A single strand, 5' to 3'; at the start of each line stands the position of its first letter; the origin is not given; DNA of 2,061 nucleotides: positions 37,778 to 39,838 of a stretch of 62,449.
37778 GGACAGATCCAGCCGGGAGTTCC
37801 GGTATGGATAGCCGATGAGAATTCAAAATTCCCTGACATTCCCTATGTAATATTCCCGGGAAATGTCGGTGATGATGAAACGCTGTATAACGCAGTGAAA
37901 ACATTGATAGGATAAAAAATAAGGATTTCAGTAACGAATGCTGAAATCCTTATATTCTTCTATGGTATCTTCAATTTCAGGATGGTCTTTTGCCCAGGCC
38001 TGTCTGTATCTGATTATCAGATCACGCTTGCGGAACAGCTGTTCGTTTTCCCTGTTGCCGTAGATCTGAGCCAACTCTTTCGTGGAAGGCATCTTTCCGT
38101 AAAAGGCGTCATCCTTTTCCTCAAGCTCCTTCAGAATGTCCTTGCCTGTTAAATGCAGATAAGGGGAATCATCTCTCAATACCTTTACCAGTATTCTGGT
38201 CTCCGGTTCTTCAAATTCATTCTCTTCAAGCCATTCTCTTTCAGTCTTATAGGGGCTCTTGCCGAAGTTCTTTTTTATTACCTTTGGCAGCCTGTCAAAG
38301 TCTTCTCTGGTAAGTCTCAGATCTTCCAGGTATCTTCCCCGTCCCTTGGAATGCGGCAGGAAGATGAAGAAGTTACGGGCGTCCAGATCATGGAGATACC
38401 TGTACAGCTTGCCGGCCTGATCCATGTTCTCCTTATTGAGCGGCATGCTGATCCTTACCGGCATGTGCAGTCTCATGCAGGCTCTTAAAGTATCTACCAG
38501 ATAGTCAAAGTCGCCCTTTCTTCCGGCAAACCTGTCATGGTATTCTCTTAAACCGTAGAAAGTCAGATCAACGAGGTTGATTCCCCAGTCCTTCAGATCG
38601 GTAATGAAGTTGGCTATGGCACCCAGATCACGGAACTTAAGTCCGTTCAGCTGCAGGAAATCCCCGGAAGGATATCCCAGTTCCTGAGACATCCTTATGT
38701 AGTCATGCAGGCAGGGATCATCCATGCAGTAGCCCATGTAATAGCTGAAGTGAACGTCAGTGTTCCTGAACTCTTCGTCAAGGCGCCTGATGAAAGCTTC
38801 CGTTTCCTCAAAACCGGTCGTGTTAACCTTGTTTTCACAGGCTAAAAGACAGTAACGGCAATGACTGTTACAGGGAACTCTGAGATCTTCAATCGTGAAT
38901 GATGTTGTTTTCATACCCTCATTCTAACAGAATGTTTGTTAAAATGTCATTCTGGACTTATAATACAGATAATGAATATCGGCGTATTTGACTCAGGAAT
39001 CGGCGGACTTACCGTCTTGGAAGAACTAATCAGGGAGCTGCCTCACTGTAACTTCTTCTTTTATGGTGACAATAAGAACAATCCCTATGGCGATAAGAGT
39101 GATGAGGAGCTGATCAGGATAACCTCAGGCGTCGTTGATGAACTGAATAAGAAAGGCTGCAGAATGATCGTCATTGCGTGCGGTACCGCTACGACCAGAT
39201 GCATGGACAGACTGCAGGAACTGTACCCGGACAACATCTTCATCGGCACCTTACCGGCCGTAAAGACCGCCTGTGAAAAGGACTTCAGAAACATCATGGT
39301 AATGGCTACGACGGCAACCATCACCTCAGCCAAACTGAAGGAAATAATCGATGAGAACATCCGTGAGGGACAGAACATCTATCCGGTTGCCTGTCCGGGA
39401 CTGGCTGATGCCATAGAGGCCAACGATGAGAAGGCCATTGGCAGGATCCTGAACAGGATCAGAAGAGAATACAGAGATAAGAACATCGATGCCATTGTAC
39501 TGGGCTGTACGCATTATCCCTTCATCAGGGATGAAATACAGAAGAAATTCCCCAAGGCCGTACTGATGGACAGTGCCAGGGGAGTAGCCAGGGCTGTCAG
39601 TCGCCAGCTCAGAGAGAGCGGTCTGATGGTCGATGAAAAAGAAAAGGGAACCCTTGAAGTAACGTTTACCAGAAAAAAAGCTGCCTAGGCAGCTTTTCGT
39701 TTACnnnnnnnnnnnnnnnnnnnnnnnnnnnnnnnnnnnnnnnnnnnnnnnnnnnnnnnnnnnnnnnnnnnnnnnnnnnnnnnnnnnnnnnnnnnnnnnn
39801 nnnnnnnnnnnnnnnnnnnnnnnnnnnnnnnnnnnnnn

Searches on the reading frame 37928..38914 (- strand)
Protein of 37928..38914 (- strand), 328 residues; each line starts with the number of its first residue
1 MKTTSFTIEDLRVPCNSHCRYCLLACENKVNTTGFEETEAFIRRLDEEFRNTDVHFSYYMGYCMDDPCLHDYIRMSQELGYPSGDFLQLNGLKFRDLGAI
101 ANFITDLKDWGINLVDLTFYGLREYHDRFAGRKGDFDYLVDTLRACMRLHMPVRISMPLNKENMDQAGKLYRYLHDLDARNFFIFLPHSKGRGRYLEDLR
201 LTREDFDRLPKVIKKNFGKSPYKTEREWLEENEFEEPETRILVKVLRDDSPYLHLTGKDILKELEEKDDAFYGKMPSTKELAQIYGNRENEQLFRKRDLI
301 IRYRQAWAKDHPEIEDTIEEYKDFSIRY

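Call 3: search_protein_families(library=pfam, proteins=[window:37928-38914:-], max_evalue=0.01)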
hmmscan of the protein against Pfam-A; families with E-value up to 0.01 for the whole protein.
window:37928-38914:- (328 aa): 1 family
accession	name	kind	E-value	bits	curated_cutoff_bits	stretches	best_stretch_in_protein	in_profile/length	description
PF04055.27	Radical_SAM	-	2.2e-06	28.4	29.5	1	15-173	7-165/166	Radical SAM superfamily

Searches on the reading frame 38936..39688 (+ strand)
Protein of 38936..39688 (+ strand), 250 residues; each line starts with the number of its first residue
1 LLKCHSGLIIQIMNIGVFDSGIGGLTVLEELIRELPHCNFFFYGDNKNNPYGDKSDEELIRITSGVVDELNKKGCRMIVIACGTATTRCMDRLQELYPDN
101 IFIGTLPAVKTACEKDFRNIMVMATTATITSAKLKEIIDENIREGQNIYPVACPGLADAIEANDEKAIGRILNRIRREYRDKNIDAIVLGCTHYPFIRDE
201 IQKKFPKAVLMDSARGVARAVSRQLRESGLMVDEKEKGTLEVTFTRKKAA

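Call 3: search_protein_families(library=pfam, proteins=[window:38936-39688:+], max_evalue=0.01)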
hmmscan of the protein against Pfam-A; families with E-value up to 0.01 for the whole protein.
window:38936-39688:+ (250 aa): 2 families
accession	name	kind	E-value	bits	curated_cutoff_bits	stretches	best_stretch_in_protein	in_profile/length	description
PF01177.27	Asp_Glu_race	-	5.9e-17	62.6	31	1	44-210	34-201/211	Asp/Glu/Hydantoin racemase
PF07302.16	AroM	-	0.0079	16.2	23.8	0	58-221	70-215/219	AroM protein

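Call 4: search_protein_families(library=ncbifam, proteins=[window:38936-39688:+], max_evalue=0.01)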
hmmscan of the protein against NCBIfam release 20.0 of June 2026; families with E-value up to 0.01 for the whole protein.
window:38936-39688:+ (250 aa): 6 families
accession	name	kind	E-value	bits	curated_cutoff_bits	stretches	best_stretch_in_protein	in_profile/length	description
TIGR00067.1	glut_race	equivalog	1.4e-50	172.1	146.65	1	15-245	1-233/251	glutamate racemase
NF002035.0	PRK00865.1-3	equivalog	7.5e-45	153.6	328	1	14-237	5-231/267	glutamate racemase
NF002034.1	PRK00865.1-1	equivalog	2e-30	105.9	408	1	17-228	3-219/260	glutamate racemase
NF052483.1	racemase_CuyB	equivalog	2.2e-07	31.1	190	1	66-223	63-223/225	cysteate racemase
NF005679.0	PRK07475.1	subfamily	0.004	16.5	231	0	62-205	67-219/246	hypothetical protein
TIGR00035.1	asp_race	subfamily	0.0074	15.9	93.1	0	57-204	59-211/236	amino acid racemase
